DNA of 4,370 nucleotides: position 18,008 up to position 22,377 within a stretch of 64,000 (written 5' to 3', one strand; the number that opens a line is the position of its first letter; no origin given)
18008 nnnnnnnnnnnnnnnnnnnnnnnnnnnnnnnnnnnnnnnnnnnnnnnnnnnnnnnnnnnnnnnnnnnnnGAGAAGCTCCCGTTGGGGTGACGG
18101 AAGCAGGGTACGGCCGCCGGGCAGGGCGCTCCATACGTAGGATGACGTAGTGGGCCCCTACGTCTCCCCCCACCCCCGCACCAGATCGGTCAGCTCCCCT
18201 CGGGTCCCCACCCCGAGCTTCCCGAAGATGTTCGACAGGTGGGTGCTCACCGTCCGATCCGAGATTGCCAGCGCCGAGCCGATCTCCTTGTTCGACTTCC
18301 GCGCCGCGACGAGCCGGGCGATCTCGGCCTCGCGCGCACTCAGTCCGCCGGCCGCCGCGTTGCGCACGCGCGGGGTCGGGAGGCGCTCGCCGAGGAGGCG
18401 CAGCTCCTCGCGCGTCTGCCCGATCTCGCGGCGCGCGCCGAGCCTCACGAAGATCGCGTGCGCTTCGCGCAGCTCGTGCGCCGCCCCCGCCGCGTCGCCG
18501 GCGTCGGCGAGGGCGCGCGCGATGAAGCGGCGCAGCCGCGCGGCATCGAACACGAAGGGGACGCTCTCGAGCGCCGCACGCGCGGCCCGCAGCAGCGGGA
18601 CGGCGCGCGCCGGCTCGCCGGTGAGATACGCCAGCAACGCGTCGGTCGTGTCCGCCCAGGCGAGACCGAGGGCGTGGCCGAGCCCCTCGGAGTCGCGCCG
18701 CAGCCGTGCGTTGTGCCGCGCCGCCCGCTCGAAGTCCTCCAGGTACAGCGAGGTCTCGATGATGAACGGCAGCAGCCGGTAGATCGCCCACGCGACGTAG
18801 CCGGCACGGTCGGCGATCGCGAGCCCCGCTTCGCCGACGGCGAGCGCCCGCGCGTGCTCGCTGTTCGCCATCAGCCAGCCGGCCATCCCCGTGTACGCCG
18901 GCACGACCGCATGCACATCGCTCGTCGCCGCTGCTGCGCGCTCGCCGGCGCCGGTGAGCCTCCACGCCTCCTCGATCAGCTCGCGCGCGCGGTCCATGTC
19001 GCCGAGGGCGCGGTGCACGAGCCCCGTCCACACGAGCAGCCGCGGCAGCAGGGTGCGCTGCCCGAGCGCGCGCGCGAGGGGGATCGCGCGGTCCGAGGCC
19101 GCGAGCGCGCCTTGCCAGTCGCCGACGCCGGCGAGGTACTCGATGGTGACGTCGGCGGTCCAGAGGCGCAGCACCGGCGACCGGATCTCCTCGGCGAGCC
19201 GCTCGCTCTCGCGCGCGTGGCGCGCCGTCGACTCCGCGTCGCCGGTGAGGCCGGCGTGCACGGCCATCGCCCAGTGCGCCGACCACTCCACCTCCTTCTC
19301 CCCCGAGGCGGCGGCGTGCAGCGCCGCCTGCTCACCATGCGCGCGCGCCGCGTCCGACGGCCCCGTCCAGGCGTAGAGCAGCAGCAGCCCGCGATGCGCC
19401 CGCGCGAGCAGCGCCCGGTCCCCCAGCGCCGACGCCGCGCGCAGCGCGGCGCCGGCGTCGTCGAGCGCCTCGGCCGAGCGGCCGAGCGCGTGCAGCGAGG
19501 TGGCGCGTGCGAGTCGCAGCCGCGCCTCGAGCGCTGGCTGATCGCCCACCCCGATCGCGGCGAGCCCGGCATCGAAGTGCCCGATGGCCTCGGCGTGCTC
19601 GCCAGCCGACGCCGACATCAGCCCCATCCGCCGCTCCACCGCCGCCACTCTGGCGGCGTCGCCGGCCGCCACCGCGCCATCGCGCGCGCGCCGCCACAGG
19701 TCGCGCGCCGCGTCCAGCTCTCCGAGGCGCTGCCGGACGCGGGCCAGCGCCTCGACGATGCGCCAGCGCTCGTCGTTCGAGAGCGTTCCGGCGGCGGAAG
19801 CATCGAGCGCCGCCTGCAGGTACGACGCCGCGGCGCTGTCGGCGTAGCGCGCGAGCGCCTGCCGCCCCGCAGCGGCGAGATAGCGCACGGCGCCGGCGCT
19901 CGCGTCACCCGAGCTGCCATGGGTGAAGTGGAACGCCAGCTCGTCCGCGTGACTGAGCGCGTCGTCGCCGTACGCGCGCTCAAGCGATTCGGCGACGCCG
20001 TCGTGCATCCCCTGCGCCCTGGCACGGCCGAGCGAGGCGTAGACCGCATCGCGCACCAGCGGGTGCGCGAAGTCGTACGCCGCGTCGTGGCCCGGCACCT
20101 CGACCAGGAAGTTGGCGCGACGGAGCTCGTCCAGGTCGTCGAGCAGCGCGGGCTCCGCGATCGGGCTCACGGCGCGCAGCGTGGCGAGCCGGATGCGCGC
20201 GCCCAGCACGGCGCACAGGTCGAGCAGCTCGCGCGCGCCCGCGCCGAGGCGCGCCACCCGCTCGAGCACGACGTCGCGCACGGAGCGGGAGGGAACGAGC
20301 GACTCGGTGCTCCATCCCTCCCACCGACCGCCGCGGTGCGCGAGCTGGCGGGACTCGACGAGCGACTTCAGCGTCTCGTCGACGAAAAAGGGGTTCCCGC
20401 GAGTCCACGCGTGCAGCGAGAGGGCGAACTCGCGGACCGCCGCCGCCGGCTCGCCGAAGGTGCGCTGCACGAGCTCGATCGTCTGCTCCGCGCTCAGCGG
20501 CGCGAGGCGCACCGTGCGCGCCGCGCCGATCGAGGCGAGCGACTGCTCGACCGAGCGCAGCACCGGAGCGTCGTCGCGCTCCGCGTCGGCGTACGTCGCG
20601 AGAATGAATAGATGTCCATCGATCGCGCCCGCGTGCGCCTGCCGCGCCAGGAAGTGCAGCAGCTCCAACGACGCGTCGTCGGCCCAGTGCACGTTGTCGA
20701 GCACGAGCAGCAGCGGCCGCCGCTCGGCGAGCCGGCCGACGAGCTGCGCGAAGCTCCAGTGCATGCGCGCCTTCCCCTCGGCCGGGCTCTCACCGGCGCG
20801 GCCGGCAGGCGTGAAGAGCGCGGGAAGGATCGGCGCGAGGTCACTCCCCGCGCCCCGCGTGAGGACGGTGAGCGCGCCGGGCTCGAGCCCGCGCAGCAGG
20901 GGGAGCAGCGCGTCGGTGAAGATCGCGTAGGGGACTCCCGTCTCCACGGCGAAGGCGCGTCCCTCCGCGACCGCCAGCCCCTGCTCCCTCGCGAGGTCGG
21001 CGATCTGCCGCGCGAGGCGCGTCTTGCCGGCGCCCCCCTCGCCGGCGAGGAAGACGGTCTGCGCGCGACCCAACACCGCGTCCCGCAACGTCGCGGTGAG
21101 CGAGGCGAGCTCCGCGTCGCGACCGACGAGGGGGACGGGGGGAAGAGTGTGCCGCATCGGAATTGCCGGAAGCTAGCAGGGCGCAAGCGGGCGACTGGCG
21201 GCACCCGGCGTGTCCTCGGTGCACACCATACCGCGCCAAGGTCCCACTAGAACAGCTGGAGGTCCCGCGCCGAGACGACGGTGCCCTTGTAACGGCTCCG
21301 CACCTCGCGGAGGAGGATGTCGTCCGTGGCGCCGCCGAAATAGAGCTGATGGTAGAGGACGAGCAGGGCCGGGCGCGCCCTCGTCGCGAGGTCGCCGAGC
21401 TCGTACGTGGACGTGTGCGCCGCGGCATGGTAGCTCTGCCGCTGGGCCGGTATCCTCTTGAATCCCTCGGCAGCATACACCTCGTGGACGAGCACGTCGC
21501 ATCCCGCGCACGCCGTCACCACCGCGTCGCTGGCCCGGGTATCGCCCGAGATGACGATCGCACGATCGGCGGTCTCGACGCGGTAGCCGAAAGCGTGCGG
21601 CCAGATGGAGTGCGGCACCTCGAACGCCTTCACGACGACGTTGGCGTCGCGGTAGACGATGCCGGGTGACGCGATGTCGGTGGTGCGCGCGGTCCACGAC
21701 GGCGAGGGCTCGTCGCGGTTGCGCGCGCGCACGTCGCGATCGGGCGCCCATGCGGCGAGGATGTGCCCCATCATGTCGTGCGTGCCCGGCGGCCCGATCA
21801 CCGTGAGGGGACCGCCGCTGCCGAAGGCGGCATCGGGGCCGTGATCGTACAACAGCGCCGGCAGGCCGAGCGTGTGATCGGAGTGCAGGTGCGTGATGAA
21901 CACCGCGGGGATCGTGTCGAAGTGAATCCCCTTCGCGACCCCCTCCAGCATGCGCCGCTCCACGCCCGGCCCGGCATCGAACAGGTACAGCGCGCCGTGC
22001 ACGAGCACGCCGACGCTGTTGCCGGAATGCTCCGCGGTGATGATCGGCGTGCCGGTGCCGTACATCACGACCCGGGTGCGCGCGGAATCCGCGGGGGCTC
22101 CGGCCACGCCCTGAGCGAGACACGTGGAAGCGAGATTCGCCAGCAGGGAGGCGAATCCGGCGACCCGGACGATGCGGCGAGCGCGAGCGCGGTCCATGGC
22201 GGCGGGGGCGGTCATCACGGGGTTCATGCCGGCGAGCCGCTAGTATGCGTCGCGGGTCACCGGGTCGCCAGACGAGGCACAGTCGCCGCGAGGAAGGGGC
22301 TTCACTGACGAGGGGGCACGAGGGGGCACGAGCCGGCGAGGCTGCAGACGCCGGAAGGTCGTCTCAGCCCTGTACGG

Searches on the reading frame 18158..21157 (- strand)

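Call 46: search_protein_families(library=pfam, proteins=[window:18158-21157:-], max_evalue=0.0001)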
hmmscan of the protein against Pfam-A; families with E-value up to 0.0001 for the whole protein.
window:18158-21157:- (999 aa): 6 families
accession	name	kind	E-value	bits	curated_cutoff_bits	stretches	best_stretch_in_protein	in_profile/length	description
PF13191.12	AAA_16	-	4.9e-28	99.1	32.6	1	9-176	1-161/167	AAA ATPase domain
PF00196.25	GerE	-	3.7e-15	55.7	23.5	1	939-992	3-56/57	Bacterial regulatory proteins, luxR family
PF13401.12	AAA_22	-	8.8e-07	29.7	27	1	32-172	5-109/130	AAA domain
PF17874.7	TPR_MalT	-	2e-06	27.7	45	1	600-746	16-163/336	MalT-like TPR region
PF13424.12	TPR_12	-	4e-06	27.4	30.1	0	470-533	8-73/77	Tetratricopeptide repeat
PF10923.14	BrxC_BrxD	-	1.4e-05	24.7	22.2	1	11-65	28-82/414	BREX system ATP-binding protein BrxC/D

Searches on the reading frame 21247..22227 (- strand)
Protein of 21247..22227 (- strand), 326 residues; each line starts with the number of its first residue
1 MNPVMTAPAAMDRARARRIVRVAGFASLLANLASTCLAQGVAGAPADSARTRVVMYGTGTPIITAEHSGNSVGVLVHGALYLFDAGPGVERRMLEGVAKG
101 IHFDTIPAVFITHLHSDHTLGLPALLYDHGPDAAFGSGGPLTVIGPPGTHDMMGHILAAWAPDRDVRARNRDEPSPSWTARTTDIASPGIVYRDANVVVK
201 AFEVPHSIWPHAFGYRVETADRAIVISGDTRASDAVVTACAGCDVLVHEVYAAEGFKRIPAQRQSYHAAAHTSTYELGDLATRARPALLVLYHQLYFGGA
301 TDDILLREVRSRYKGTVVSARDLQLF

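Call 46: search_protein_families(library=pfam, proteins=[window:21247-22227:-], max_evalue=0.0001)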
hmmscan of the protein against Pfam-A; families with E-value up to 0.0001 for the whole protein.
window:21247-22227:- (326 aa): 2 families
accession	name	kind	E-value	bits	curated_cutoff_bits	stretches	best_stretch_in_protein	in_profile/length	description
PF12706.13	Lactamase_B_2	-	9.1e-16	58.5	27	1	82-293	4-199/200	Beta-lactamase superfamily domain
PF00753.33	Lactamase_B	-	2.8e-06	27.9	22.7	1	70-128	7-66/196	Metallo-beta-lactamase superfamily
